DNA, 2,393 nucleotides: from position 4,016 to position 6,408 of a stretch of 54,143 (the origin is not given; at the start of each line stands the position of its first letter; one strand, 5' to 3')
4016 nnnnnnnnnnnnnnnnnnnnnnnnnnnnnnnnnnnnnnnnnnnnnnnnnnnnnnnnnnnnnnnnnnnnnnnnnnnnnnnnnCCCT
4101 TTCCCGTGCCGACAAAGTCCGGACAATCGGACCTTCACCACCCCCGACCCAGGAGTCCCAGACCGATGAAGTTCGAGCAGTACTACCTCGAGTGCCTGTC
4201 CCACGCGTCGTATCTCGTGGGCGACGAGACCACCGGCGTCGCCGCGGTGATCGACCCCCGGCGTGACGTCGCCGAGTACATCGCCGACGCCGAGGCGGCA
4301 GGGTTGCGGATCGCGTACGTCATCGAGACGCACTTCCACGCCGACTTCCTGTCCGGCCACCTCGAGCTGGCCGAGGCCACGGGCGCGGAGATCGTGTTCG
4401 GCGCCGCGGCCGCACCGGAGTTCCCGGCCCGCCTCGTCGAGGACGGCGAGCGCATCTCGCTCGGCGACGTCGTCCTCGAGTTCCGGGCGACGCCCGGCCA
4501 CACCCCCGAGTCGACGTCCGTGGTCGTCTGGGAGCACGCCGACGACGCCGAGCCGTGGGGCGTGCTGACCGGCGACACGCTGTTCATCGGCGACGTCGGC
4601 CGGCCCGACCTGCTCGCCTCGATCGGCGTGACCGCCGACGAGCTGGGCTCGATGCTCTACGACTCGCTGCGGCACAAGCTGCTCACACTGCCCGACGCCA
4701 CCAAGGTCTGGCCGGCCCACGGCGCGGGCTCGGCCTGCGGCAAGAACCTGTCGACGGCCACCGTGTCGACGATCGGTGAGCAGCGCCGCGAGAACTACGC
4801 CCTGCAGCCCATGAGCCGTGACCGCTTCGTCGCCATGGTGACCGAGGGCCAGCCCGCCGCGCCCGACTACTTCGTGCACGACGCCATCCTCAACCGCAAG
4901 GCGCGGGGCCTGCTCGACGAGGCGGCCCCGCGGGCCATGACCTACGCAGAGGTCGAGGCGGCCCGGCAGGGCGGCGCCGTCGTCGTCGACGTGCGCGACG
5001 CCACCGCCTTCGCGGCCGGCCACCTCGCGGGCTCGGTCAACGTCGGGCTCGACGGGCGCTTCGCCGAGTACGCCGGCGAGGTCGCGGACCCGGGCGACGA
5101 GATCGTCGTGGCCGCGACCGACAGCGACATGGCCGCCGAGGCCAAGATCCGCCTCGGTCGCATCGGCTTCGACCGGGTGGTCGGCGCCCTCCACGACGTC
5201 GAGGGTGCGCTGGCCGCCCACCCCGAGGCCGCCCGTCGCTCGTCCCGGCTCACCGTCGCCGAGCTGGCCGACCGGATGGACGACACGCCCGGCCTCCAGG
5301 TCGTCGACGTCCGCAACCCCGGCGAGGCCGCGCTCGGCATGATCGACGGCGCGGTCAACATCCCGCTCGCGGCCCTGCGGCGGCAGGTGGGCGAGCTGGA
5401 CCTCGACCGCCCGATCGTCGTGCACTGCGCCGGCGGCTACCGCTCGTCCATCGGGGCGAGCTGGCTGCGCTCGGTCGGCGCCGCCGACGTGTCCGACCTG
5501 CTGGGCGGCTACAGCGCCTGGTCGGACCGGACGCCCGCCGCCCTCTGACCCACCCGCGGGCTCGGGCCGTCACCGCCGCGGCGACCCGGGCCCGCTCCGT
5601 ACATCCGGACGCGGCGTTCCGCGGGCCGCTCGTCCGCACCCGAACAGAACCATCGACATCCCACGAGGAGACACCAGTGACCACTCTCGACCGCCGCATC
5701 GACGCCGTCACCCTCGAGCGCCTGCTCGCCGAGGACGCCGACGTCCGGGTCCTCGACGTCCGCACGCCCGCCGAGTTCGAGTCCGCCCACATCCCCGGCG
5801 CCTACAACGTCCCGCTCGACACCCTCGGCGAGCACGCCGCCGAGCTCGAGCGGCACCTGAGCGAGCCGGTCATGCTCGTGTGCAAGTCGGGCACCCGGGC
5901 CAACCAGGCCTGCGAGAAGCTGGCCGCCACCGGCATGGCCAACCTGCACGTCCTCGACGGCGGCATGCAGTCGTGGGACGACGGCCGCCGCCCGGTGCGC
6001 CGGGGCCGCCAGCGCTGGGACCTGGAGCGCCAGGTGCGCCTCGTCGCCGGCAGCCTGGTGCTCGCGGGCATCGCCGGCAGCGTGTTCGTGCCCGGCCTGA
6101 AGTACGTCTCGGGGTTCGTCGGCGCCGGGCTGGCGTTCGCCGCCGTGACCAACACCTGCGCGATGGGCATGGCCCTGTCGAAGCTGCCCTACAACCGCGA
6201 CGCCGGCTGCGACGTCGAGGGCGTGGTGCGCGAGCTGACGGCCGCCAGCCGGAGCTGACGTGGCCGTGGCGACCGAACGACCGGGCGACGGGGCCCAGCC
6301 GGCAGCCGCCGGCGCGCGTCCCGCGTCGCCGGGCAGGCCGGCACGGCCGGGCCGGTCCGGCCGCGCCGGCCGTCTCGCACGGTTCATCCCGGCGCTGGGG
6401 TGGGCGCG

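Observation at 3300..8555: CstR-like persulfide-sensing cluster extended by thioredoxin, a SulP permease and a beta-CA-like protein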

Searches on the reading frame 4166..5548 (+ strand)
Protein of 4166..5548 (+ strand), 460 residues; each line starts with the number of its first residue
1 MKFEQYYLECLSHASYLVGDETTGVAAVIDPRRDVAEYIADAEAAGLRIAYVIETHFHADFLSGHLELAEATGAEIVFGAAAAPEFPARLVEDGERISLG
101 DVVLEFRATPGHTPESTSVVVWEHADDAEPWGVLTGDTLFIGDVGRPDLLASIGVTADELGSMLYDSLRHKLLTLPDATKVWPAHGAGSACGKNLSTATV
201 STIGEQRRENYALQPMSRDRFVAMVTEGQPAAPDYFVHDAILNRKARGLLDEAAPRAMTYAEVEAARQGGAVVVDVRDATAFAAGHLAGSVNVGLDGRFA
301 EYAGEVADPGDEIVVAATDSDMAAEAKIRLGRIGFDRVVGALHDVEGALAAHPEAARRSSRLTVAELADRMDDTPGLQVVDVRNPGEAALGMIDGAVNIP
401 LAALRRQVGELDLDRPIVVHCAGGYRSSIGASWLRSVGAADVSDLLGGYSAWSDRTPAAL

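Call 3: search_protein_families(library=pfam, proteins=[window:4166-5548:+], max_evalue=0.01)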
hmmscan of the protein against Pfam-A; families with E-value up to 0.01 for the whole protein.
window:4166-5548:+ (460 aa): 2 families
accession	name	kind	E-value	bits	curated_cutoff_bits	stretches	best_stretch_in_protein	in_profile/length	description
PF00581.25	Rhodanese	-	3.7e-27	95.2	22.2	2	364-454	2-101/102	Rhodanese-like domain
PF00753.33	Lactamase_B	-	2.1e-09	38.1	22.7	1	11-181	4-193/196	Metallo-beta-lactamase superfamily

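Call 4: search_protein_families(library=ncbifam, proteins=[window:4166-5548:+], max_evalue=0.01)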
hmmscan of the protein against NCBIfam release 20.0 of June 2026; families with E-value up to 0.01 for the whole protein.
window:4166-5548:+ (460 aa): 41 families (the best 25 are shown)
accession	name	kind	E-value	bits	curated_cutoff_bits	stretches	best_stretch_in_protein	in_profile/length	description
NF006444.0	PRK08762.1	equivalog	1.9e-20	72.9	449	2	357-455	12-110/387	molybdopterin-synthase adenylyltransferase MoeB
TIGR03413.1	GSH_gloB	equivalog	2.4e-16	59.9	200.8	1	16-186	13-165/248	hydroxyacylglutathione hydrolase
NF001195.0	PRK00162.1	equivalog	9.5e-15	54.8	102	2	370-458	14-102/108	thiosulfate sulfurtransferase GlpE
NF040641.1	bifunc_ST_SDO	equivalog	4.4e-14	52.2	625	1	12-226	153-380/423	bifunctional sulfur transferase/dioxygenase Blh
NF005902.0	PRK07878.1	equivalog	6.4e-13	48.4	647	1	346-455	273-384/392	adenylyltransferase/sulfurtransferase MoeZ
NF033105.1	bla_subclass_B3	equivalog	1e-10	41.3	240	1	88-139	122-172/257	subclass B3 metallo-beta-lactamase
NF005646.0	PRK07411.1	equivalog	1.9e-10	40.5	633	1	348-455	270-382/390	molybdopterin-synthase adenylyltransferase MoeB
NF045521.1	rhoda_near_glyco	subfamily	1.1e-09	38.3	145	1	375-455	30-111/144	rhodanese homology domain-containing protein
NF001133.1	PRK00142.1-1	equivalog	1.2e-08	34.8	170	1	361-453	107-204/229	oxygen-dependent tRNA uridine(34) hydroxylase TrhO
NF008750.0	PRK11784.1-2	equivalog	1.4e-08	34.2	241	0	407-452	79-125/346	tRNA 2-selenouridine(34) synthase MnmH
NF012229.1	bla_class_B_core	domain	2e-08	34.5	100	1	38-120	41-137/139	metallo-beta-lactamase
NF033833.0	rhodan_ChrE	equivalog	3.3e-08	33.5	120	1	362-453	5-98/108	rhodanese family chromate resistance protein ChrE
NF007597.0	PRK10241.1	equivalog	7.7e-08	31.9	421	1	23-186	21-166/251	hydroxyacylglutathione hydrolase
NF041804.1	MBL_fold_SolJ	exception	1.4e-07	30.9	350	1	14-187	19-180/224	solanimycin biosynthesis MBL-fold hydrolase SolJ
TIGR03167.1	tRNA_sel_U_synt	equivalog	1.5e-07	31.1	219.75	0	415-452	74-112/311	tRNA 2-selenouridine(34) synthase MnmH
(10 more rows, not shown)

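Call 29: search_solved_structures(query=window:4166-5548:+, max_evalue=0.001, show_alignments=3)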
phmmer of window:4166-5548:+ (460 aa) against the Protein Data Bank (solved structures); distinct sequences matched with E-value up to 0.001: 47.
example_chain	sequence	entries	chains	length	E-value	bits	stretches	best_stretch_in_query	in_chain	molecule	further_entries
3tp9_A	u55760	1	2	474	1.7e-84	287.5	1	3-454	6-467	BETA-LACTAMASE and RHODANESE DOMAIN PROTEIN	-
3r2u_A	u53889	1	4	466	4.1e-58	200.6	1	1-449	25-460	Metallo-beta-lactamase family protein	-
5ve3_B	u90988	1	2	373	5e-28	101.4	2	3-213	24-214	BpPRF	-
9rhq_A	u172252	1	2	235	9.2e-27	97.3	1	3-241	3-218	Metallo-beta-lactamase family protein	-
5ve4_A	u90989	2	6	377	1.2e-26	96.9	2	3-213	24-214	BpPRF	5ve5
8zbd_A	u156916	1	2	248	1.1e-21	80.5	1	2-187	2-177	MBL fold metallo-hydrolase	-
2gcu_A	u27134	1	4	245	2.5e-21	79.3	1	11-213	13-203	Putative hydroxyacylglutathione hydrolase 3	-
4ysb_A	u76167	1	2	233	5.5e-21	78.2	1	3-226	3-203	Metallo-beta-lactamase family protein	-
4chl_A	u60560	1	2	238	3e-18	69.2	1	14-223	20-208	PERSULFIDE DIOXYGENASE ETHE1, MITOCHONDRIAL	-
4efz_A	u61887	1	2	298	1.2e-17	67.2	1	36-229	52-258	Metallo-beta-lactamase family protein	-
2xf4_A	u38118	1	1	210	6.8e-15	58.1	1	82-192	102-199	HYDROXYACYLGLUTATHIONE HYDROLASE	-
4ysk_A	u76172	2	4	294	5.4e-13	51.9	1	4-225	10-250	Beta-lactamase domain protein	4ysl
9g8t_A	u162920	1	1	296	1.4e-11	47.2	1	12-226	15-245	Metallo-beta-lactamase domain-containing protein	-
1xm8_A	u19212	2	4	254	1.8e-11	46.9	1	10-146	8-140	glyoxalase II | Putative hydroxyacylglutathione hydrolase 2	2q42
4ocg_A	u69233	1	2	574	9.4e-11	44.5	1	371-452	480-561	FAD-dependent pyridine nucleotide-disulphide oxidoreductase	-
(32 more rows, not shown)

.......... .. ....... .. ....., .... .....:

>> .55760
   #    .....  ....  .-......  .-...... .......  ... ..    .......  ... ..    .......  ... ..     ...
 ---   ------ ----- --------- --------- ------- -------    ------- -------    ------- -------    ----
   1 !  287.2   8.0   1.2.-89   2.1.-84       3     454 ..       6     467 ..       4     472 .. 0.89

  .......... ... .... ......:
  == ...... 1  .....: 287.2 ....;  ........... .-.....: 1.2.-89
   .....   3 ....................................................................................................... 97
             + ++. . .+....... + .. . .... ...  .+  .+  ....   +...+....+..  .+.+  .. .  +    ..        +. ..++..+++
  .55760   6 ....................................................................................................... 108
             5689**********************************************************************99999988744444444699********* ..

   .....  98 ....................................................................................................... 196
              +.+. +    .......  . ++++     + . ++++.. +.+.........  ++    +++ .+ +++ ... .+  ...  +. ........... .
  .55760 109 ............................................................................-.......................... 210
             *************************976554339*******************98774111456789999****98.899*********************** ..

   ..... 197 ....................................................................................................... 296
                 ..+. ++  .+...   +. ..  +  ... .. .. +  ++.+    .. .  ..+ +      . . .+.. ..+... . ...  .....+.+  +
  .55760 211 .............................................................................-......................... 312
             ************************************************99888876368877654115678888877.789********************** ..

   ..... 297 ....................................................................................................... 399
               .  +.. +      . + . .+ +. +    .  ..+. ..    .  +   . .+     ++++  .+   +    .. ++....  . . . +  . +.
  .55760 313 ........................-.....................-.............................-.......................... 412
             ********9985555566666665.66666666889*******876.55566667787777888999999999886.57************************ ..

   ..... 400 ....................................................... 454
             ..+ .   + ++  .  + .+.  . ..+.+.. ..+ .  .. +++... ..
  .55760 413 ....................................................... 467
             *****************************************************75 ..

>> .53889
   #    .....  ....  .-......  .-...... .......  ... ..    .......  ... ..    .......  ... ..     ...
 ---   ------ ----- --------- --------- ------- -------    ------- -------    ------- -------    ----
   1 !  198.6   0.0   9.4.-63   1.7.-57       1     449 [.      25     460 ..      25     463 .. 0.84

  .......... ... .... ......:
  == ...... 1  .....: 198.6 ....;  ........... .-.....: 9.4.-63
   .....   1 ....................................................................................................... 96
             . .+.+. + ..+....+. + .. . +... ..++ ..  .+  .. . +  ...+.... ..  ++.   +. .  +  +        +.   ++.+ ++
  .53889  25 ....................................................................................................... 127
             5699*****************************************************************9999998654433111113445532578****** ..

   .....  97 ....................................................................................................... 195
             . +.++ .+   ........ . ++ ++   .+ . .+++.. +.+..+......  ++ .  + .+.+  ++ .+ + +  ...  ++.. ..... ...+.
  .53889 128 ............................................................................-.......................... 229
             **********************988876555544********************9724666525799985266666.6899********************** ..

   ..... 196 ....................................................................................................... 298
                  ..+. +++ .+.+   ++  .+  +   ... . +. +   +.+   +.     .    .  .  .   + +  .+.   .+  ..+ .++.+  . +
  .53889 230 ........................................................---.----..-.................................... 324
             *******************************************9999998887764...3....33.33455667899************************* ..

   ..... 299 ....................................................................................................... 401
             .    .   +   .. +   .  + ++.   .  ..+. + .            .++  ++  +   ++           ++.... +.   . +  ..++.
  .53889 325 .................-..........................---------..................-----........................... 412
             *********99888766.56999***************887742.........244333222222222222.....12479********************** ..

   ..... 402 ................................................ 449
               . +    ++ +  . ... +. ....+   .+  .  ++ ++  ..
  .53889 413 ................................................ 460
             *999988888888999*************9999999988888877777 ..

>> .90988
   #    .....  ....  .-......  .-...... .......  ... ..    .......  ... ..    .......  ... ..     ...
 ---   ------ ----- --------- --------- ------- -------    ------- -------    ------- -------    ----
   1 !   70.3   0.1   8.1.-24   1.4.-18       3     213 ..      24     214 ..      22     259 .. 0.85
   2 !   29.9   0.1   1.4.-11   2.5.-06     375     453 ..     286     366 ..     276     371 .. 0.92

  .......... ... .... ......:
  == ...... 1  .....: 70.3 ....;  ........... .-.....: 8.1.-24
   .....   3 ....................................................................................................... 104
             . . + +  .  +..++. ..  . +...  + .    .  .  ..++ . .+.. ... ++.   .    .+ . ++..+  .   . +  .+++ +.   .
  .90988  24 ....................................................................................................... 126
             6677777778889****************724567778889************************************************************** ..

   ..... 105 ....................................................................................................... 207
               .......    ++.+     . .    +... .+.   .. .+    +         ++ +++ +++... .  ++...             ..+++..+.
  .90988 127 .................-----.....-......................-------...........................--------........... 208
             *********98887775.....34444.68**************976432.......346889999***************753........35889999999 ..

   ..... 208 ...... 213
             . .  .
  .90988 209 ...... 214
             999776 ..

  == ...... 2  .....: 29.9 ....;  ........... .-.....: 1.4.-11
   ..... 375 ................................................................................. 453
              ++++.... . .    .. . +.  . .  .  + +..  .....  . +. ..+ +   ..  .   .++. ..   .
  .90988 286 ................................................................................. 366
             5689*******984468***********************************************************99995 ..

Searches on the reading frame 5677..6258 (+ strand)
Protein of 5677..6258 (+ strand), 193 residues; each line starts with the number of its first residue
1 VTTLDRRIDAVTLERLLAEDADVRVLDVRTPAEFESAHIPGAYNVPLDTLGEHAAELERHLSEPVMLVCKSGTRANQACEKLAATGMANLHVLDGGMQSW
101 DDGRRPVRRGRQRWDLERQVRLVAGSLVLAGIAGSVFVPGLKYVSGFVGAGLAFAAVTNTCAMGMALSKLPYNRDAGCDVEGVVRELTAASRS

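Call 3: search_protein_families(library=pfam, proteins=[window:5677-6258:+], max_evalue=0.01)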
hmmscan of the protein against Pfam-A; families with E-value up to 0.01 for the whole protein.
window:5677-6258:+ (193 aa): 2 families
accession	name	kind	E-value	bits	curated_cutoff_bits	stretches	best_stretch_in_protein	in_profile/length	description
PF00581.25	Rhodanese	-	2.9e-18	66.6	22.2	1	13-101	5-100/102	Rhodanese-like domain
PF11127.14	YgaP-like_TM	-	6.5e-09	36.2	25.3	1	116-168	8-59/66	Inner membrane protein YgaP-like, transmembrane domain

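Call 4: search_protein_families(library=ncbifam, proteins=[window:5677-6258:+], max_evalue=0.01)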
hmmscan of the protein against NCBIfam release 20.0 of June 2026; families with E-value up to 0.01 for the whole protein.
window:5677-6258:+ (193 aa): 18 families
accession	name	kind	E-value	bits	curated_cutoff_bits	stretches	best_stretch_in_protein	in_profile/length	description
NF006444.0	PRK08762.1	equivalog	1.3e-14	53.6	449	1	6-114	12-121/387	molybdopterin-synthase adenylyltransferase MoeB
NF045521.1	rhoda_near_glyco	subfamily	1.1e-12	48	145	1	4-108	13-116/144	rhodanese homology domain-containing protein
NF005902.0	PRK07878.1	equivalog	1e-11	44.4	647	1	5-101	286-382/392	adenylyltransferase/sulfurtransferase MoeZ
NF001195.0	PRK00162.1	equivalog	4.1e-11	43.1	102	1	17-102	15-98/108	thiosulfate sulfurtransferase GlpE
NF005646.0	PRK07411.1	equivalog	1.1e-09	37.9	633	1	11-102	287-381/390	molybdopterin-synthase adenylyltransferase MoeB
NF007627.0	PRK10287.1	equivalog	3.4e-08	33.7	102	1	25-97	23-94/104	thiosulfate sulfurtransferase PspE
NF041203.1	rhodanese_LYCAU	equivalog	5.3e-07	29.4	115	1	7-108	22-124/126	rhodanese-related (seleno)protein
TIGR02981.1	phageshock_pspE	exception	8.1e-07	29.3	126.3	1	24-92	20-88/101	thiosulfate sulfurtransferase PspE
NF008750.0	PRK11784.1-2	equivalog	1.2e-06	27.8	241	1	19-47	12-40/346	tRNA 2-selenouridine(34) synthase MnmH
NF001133.1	PRK00142.1-1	equivalog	1.4e-06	28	170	1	6-99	106-202/229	oxygen-dependent tRNA uridine(34) hydroxylase TrhO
NF008752.0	PRK11784.1-4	equivalog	1.4e-06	27.3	266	1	23-47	19-43/357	tRNA 2-selenouridine(34) synthase MnmH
TIGR03167.1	tRNA_sel_U_synt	equivalog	1.9e-06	27.6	219.75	1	24-47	4-27/311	tRNA 2-selenouridine(34) synthase MnmH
NF033833.0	rhodan_ChrE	equivalog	3.9e-05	23.6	120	1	17-107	14-104/108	rhodanese family chromate resistance protein ChrE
NF008749.0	PRK11784.1-1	equivalog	0.0005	19.3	548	1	13-55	10-50/364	tRNA 2-selenouridine(34) synthase MnmH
TIGR04568.1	arch_SelU_Nterm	equivalog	0.0012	18.7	200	1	10-54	90-135/215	selenouridine synthase SelU-like subunit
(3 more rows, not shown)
